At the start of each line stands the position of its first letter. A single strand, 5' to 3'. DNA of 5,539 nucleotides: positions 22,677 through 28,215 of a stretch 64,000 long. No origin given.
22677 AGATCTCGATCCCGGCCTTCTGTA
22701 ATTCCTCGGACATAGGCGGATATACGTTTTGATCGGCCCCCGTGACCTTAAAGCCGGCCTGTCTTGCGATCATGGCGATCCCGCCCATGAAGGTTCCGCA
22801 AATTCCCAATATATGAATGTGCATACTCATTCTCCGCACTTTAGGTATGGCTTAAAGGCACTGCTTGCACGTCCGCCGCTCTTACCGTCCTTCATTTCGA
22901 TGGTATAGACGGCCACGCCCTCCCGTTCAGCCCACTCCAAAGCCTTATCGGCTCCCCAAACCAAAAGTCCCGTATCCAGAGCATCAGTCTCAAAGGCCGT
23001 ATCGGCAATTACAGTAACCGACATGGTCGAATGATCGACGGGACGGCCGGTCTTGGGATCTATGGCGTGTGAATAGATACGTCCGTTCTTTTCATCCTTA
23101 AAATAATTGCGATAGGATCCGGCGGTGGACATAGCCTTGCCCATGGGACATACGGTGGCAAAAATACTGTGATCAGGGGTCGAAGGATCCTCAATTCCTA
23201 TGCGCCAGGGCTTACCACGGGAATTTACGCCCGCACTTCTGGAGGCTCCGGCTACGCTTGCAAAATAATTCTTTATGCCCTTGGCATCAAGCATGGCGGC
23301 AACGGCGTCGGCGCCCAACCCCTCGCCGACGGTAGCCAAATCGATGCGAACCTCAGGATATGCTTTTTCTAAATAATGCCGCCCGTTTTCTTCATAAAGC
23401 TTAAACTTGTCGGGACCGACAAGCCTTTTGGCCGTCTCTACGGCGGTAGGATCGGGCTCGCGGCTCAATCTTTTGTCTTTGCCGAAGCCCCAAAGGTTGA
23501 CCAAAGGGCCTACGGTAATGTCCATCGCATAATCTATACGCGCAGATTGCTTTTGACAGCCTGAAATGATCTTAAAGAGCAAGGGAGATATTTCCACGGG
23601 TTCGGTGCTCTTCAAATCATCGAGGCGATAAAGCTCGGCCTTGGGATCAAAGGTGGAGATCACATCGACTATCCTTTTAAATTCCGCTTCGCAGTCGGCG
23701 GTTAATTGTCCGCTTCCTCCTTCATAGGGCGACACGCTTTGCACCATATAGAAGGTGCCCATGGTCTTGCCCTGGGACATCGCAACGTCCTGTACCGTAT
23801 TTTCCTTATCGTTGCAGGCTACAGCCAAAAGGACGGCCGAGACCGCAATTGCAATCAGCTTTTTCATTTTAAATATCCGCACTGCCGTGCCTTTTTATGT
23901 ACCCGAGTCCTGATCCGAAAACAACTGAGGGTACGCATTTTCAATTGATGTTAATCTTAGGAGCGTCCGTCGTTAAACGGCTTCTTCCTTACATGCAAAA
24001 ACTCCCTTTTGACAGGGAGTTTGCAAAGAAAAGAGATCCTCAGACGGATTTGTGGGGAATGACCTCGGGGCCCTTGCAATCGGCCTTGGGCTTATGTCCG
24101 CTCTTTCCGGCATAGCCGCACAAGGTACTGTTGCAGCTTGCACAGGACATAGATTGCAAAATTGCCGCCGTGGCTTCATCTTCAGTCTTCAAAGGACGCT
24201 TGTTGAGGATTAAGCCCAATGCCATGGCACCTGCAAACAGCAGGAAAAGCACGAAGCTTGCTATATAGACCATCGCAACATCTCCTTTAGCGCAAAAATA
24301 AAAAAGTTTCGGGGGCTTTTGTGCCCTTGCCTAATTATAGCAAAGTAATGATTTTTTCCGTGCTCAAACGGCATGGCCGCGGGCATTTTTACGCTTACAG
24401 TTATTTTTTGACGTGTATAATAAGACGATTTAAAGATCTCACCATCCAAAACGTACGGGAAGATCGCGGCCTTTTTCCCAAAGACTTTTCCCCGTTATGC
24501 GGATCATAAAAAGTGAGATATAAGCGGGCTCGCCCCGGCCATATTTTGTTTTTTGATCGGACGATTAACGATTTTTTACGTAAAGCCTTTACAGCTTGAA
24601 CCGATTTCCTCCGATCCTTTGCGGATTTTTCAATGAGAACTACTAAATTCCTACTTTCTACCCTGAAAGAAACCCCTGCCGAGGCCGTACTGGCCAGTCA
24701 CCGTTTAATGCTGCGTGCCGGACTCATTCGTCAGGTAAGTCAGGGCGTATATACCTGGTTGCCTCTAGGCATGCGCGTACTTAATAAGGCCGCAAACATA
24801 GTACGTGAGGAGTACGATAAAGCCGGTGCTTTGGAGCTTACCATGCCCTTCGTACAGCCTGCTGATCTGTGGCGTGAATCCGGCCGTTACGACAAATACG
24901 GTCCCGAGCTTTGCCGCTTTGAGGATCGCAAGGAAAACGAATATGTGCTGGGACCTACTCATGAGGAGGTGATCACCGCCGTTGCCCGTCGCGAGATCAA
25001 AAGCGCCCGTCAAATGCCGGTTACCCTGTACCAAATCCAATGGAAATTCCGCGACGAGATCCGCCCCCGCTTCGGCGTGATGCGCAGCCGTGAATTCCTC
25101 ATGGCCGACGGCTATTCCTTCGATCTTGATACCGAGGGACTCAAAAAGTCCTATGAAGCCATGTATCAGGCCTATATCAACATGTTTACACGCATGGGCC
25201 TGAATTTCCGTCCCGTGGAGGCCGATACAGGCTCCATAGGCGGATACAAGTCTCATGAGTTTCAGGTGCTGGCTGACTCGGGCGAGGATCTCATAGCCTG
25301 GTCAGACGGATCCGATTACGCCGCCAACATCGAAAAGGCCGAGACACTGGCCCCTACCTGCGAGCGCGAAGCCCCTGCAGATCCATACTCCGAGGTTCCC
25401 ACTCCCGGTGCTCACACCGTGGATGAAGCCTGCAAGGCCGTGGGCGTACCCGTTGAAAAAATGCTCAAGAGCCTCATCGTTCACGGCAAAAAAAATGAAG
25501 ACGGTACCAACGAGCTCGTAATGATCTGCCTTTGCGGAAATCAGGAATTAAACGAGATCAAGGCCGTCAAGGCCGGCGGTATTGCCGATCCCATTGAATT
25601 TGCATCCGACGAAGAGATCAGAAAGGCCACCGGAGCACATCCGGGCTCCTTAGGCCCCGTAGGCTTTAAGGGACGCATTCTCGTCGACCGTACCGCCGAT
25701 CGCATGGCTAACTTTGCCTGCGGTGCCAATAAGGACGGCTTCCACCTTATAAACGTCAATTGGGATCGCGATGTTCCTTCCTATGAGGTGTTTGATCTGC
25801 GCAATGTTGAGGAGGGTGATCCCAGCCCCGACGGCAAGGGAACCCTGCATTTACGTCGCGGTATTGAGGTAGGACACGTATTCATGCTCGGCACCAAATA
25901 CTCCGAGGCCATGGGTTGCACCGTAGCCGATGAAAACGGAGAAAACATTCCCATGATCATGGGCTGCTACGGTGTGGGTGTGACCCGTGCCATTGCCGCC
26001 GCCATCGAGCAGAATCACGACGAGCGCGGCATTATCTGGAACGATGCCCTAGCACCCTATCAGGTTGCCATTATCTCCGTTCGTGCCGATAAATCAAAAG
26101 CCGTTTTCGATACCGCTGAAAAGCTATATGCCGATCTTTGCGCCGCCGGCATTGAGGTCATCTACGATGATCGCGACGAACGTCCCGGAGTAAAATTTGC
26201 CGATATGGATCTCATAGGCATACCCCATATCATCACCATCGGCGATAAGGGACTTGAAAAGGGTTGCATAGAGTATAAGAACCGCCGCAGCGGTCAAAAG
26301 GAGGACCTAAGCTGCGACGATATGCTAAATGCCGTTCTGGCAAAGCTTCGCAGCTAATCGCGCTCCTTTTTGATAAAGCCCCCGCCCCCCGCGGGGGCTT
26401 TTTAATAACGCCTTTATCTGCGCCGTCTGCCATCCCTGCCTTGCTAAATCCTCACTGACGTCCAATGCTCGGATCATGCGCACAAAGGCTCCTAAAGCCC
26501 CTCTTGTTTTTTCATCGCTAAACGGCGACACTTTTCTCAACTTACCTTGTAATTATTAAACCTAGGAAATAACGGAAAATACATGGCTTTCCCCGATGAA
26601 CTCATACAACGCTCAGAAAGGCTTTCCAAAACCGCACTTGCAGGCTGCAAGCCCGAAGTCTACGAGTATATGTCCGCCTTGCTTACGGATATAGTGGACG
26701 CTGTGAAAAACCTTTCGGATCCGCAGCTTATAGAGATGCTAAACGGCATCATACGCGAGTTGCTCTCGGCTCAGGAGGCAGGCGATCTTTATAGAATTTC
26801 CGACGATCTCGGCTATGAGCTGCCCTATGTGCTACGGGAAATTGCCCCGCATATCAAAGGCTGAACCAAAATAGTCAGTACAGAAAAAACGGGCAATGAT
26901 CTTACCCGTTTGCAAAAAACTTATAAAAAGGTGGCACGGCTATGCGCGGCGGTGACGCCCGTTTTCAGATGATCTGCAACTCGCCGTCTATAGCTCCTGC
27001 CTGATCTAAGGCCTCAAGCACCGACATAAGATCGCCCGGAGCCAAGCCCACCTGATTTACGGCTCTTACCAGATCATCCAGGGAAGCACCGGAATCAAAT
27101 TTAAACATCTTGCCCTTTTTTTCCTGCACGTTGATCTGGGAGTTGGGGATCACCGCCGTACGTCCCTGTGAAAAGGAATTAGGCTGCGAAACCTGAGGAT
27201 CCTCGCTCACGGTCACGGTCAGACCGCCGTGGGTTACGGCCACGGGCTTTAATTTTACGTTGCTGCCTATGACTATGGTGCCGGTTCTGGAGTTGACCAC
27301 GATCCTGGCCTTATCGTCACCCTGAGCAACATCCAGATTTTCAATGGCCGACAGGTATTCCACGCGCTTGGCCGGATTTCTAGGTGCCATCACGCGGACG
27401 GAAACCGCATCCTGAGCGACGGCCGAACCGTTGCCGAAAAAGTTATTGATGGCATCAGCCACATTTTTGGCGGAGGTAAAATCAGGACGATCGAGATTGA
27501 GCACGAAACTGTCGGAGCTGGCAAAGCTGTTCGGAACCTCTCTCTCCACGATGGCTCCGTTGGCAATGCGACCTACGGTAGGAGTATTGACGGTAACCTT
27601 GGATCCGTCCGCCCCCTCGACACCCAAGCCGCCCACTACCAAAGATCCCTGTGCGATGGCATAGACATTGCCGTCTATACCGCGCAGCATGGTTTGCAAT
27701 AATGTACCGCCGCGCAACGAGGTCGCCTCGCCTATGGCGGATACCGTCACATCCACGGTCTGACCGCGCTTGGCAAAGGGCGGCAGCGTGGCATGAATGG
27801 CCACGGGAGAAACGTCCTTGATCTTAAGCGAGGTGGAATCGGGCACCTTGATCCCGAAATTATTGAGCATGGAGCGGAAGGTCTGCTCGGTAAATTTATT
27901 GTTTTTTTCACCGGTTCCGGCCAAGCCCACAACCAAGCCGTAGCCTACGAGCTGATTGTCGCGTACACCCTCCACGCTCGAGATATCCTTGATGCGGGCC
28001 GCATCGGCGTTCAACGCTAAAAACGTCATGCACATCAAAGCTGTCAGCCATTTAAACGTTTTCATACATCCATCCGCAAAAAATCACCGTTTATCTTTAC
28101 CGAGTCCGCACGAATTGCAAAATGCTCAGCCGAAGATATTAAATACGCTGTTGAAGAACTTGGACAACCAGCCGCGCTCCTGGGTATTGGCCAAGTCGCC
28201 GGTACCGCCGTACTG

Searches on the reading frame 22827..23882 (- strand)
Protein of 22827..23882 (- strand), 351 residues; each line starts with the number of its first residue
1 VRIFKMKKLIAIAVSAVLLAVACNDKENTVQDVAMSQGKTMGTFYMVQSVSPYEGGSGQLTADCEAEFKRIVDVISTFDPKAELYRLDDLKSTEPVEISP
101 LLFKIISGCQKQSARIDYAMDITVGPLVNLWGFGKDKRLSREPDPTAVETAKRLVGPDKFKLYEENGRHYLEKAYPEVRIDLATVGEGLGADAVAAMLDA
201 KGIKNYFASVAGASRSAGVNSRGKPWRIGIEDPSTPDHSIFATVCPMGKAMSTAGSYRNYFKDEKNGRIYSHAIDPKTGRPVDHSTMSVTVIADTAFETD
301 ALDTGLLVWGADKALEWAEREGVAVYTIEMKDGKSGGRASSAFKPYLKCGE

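Call 6: search_protein_families(library=pfam, proteins=[window:22827-23882:-])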
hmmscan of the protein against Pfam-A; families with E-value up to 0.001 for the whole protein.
window:22827-23882:- (351 aa): 1 family
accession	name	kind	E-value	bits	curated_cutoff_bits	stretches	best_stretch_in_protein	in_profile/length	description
PF02424.20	ApbE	-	1.4e-69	235.1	25.6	1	41-326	1-265/266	ApbE family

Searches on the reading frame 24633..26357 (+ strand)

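Call 6: search_protein_families(library=pfam, proteins=[window:24633-26357:+])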
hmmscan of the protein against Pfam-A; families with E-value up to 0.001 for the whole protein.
window:24633-26357:+ (574 aa): 3 families
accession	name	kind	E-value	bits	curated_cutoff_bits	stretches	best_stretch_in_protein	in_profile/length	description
PF00587.30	tRNA-synt_2b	-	3.7e-31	109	29.3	1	95-461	2-179/179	tRNA synthetase class II core domain (G, H, P, S and T)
PF04073.20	tRNA_edit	-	2.5e-23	82.9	25.5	1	257-378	1-119/123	Aminoacyl-tRNA editing domain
PF03129.25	HGTP_anticodon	-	2.4e-22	79.3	21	1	477-570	1-93/94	Anticodon binding domain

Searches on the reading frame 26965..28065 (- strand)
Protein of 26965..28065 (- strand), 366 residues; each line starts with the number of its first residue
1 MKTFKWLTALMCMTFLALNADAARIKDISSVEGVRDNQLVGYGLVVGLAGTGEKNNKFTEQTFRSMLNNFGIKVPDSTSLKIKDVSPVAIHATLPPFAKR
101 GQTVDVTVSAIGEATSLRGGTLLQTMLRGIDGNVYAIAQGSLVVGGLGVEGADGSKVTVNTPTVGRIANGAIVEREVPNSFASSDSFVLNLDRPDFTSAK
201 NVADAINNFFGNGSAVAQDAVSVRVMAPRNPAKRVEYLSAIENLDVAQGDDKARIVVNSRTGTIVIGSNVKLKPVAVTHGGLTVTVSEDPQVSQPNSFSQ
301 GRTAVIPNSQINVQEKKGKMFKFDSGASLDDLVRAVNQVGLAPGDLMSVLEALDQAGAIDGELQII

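Call 4: search_protein_families(library=pfam, proteins=[window:26965-28065:-])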
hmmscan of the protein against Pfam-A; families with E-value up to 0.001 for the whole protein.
window:26965-28065:- (366 aa): 1 family
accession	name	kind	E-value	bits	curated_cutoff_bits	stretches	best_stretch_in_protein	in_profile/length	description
PF02119.21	FlgI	-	7.1e-138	459.6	25.3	1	24-365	1-343/343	Flagellar P-ring protein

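Call 5: search_protein_families(library=ncbifam, proteins=[window:26965-28065:-])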
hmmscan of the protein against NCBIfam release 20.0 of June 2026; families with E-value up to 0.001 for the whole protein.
window:26965-28065:- (366 aa): 3 families
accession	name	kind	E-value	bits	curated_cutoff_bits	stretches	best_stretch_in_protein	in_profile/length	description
NF003676.1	PRK05303.1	subfamily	7.9e-136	452.5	300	1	25-366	1-344/344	flagellar basal body P-ring protein FlgI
NF009430.1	PRK12789.1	equivalog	8.8e-109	363.5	557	1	21-364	4-348/350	flagellar basal body P-ring protein FlgI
NF009348.0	PRK12706.1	equivalog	7.9e-10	38.7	444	1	22-143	39-158/328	flagellar basal body P-ring protein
